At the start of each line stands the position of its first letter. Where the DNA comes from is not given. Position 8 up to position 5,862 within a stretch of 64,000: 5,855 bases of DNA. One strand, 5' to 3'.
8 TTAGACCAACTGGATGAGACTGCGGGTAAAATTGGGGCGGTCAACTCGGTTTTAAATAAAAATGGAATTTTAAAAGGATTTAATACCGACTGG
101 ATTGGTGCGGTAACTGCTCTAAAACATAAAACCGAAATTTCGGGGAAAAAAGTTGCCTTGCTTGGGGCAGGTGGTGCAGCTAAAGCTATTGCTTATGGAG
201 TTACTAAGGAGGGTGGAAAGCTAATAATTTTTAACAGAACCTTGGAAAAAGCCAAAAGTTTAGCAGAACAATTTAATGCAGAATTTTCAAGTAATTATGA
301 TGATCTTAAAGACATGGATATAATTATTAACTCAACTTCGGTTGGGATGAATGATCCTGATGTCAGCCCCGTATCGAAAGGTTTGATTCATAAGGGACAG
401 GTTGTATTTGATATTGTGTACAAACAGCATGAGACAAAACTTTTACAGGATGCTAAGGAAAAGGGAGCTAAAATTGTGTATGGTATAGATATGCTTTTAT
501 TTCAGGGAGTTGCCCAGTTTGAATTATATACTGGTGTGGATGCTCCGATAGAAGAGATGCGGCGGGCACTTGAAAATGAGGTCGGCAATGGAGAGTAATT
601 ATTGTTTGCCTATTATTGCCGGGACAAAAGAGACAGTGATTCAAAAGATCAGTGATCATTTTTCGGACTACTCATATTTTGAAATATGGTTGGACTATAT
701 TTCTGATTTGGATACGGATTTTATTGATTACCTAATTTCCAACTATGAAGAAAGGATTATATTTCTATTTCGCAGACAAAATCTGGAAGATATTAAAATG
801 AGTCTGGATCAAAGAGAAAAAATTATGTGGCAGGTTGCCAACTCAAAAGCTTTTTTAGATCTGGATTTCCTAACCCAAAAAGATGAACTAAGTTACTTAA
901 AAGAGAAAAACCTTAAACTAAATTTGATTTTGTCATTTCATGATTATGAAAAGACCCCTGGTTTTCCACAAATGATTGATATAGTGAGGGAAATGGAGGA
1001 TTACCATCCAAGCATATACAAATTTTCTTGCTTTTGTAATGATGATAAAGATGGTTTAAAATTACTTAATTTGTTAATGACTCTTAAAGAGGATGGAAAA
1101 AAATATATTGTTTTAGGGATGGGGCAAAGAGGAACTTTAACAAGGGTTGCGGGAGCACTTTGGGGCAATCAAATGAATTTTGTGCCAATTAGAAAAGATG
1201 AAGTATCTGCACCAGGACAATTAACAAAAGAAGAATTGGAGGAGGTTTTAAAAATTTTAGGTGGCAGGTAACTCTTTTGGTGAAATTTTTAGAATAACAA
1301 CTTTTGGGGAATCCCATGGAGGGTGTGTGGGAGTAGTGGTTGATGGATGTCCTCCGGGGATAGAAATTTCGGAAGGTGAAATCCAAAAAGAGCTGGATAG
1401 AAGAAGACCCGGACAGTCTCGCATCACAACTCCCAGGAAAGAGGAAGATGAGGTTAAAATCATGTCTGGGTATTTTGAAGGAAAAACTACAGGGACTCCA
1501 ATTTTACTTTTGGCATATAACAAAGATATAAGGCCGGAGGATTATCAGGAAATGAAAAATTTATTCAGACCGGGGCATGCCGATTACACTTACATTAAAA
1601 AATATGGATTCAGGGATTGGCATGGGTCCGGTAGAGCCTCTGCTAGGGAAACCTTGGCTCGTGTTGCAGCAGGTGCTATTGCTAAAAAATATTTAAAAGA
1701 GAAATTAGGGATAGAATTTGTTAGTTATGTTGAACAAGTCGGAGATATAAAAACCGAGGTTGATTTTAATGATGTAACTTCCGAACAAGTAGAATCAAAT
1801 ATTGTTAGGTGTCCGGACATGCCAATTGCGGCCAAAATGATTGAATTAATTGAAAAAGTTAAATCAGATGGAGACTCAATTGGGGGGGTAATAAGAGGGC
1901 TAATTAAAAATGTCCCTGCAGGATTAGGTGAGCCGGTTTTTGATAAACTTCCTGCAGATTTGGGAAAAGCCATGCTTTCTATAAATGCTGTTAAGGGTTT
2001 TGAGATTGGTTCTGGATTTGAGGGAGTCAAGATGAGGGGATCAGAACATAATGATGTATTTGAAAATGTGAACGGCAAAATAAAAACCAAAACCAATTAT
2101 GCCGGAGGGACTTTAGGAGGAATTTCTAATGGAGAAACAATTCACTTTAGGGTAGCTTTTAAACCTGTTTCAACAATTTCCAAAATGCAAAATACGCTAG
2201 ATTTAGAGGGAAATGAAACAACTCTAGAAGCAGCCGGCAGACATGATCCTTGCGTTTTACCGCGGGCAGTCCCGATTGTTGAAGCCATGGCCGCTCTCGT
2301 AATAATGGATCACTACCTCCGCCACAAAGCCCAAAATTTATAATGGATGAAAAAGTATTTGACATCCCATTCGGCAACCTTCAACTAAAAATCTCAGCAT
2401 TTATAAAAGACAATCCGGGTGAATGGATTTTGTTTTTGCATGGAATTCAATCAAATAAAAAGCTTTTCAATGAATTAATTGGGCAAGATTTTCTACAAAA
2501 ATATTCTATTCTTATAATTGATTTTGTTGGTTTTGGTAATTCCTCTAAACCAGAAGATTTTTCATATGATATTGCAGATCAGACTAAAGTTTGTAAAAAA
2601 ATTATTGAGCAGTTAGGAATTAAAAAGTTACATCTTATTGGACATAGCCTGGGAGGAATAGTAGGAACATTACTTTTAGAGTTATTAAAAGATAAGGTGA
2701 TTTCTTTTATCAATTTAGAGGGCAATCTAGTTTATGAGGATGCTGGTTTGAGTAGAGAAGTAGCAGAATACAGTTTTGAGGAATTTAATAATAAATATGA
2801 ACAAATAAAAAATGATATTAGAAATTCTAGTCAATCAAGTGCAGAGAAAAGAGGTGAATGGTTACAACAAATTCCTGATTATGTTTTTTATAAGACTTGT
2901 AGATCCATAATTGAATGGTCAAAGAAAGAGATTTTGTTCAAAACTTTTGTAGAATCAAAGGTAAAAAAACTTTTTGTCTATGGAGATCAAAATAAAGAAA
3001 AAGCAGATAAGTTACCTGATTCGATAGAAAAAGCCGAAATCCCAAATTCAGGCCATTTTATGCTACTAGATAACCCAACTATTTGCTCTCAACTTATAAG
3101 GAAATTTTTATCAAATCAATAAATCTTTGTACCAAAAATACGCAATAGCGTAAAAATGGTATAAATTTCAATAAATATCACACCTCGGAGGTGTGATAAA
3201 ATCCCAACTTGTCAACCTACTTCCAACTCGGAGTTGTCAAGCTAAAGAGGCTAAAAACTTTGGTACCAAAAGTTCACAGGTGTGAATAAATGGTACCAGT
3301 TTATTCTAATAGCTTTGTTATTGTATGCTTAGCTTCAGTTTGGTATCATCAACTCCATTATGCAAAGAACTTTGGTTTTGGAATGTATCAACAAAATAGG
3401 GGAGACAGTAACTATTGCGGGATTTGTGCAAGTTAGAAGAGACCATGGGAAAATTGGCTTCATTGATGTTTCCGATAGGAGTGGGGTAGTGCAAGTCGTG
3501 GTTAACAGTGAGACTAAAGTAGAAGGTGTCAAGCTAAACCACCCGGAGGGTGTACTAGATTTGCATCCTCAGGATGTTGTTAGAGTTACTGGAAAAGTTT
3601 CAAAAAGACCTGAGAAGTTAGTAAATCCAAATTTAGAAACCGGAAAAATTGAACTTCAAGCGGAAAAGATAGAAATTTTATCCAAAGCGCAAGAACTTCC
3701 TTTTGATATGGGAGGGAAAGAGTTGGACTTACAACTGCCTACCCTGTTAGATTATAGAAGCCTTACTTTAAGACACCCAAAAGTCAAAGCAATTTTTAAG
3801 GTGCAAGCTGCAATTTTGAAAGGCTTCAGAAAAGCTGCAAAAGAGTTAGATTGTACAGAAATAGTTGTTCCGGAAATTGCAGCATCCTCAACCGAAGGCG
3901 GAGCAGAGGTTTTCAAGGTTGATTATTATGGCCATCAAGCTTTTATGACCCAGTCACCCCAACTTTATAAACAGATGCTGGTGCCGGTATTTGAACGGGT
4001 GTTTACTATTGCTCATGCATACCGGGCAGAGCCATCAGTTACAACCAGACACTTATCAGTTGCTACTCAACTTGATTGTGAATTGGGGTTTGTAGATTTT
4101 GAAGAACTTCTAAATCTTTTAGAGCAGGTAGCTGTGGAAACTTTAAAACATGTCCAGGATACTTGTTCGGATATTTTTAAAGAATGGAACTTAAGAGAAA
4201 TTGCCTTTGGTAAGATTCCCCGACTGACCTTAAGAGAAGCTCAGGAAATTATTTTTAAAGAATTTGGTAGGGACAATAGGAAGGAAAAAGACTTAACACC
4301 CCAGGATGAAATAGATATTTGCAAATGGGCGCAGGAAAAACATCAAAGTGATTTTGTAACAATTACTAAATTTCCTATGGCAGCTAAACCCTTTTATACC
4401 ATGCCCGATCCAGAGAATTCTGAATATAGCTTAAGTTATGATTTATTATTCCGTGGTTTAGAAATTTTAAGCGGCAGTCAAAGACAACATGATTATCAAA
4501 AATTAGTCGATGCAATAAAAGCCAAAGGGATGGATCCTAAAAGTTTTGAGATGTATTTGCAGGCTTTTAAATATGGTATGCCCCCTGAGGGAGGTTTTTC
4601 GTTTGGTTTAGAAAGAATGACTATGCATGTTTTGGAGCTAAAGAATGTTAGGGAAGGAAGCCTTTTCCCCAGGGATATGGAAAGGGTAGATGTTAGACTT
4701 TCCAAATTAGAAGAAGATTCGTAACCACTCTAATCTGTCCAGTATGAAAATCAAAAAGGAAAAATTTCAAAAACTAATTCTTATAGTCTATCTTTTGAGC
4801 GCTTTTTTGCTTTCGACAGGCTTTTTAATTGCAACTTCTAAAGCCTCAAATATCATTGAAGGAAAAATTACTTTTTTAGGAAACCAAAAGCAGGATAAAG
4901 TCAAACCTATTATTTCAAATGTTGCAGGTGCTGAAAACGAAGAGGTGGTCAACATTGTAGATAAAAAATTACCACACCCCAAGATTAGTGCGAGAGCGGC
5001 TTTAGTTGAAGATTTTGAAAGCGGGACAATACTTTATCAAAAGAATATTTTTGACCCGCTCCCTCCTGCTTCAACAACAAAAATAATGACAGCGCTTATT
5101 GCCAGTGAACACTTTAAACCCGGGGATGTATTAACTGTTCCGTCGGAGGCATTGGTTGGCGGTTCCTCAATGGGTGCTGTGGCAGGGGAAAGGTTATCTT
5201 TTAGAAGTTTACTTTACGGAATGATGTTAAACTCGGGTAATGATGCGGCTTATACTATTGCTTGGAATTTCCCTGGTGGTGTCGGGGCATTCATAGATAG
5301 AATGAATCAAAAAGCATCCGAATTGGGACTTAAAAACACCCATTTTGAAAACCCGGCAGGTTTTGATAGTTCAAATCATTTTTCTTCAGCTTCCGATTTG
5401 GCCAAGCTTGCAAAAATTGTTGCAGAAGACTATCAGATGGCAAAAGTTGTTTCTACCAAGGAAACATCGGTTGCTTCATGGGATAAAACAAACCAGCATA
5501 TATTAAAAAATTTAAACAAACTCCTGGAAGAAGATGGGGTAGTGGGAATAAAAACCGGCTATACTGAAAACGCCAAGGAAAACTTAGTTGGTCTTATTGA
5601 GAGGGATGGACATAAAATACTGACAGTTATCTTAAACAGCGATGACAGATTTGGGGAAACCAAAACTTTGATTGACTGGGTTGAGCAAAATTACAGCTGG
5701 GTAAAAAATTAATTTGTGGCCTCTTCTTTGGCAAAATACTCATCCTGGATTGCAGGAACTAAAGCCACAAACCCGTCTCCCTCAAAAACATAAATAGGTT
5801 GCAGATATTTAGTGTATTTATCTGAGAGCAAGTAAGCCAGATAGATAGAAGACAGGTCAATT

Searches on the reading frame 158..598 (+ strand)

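Call 39: search_protein_families(library=pfam, proteins=[window:158-598:+], max_evalue=0.00001)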
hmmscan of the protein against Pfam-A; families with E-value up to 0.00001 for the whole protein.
window:158-598:+ (146 aa): 3 families
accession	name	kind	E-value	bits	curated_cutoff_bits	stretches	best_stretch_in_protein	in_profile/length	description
PF18317.6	SDH_C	-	5.7e-13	48.8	25.8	1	109-139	1-31/31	Shikimate 5'-dehydrogenase C-terminal domain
PF01488.26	Shikimate_DH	-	1.7e-08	35.1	24.3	1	2-62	18-85/138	Shikimate / quinate 5-dehydrogenase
PF03807.23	F420_oxidored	-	4.9e-07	30.7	21.6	1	2-86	5-91/94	NADP oxidoreductase coenzyme F420-dependent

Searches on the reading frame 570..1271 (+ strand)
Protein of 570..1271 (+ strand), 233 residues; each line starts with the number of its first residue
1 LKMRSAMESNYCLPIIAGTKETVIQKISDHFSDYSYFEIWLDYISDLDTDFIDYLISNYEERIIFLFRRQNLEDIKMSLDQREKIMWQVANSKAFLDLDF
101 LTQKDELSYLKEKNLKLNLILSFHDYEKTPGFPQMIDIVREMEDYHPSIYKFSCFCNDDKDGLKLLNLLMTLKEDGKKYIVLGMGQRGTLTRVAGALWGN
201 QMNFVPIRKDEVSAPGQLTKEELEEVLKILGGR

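Call 39: search_protein_families(library=pfam, proteins=[window:570-1271:+], max_evalue=0.00001)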
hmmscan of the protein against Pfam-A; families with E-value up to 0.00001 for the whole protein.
window:570-1271:+ (233 aa): 1 family
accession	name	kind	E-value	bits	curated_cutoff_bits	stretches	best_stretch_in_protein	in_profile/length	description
PF01487.21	DHquinase_I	-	3.2e-31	109.6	22.2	1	12-227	1-230/230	Type I 3-dehydroquinase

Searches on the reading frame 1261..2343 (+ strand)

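Call 39: search_protein_families(library=pfam, proteins=[window:1261-2343:+], max_evalue=0.00001)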
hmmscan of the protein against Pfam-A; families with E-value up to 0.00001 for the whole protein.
window:1261-2343:+ (360 aa): 1 family
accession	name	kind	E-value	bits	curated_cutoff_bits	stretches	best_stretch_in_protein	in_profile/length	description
PF01264.26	Chorismate_synt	-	2.9e-142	473.7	27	1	10-353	1-327/327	Chorismate synthase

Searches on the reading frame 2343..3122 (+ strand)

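Call 39: search_protein_families(library=pfam, proteins=[window:2343-3122:+], max_evalue=0.00001)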
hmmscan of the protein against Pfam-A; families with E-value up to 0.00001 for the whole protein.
window:2343-3122:+ (259 aa): 3 families
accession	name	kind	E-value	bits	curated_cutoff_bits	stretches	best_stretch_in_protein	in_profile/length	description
PF00561.26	Abhydrolase_1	-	9.4e-22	78.3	25.8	1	28-131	2-106/245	alpha/beta hydrolase fold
PF12697.13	Abhydrolase_6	-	2.1e-10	42.1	26.3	1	29-245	1-211/217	Alpha/beta hydrolase family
PF12146.15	Hydrolase_4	-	3.3e-09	36.8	27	1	25-120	3-102/239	Serine aminopeptidase, S33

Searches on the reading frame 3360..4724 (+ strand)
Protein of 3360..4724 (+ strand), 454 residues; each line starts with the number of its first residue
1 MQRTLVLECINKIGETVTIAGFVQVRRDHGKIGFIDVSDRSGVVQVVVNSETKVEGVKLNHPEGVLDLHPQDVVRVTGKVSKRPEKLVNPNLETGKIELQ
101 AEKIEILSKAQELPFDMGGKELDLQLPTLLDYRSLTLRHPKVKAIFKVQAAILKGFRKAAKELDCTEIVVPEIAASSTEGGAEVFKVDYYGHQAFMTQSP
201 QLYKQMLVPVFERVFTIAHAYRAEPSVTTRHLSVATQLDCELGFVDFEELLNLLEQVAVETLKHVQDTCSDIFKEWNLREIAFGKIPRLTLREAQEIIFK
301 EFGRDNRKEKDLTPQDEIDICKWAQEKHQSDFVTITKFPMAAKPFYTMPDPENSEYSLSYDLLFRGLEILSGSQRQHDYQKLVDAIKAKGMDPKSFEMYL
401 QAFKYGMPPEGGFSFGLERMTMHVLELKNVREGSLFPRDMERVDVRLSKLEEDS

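Call 39: search_protein_families(library=pfam, proteins=[window:3360-4724:+], max_evalue=0.00001)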
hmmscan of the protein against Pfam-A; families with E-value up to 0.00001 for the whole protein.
window:3360-4724:+ (454 aa): 2 families
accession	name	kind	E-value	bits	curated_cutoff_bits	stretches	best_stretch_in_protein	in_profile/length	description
PF00152.25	tRNA-synt_2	-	1.2e-72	245.1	25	1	128-439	4-307/308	tRNA synthetases class II (D, K and N)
PF01336.31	tRNA_anti-codon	-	4.1e-15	55.9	27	1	17-107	1-75/75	OB-fold nucleic acid binding domain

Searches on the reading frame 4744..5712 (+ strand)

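Call 39: search_protein_families(library=pfam, proteins=[window:4744-5712:+], max_evalue=0.00001)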
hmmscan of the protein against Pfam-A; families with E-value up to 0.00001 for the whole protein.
window:4744-5712:+ (322 aa): 3 families
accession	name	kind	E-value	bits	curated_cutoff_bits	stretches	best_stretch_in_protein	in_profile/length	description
PF00768.25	Peptidase_S11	-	9.7e-53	179.5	27.6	1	78-300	7-238/239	D-alanyl-D-alanine carboxypeptidase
PF13354.11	Beta-lactamase2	-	1e-11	45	22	1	88-297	4-213/214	Beta-lactamase enzyme family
PF02113.21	Peptidase_S13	-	3.8e-06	26.4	22.8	0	72-124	5-59/444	D-Ala-D-Ala carboxypeptidase 3 (S13) family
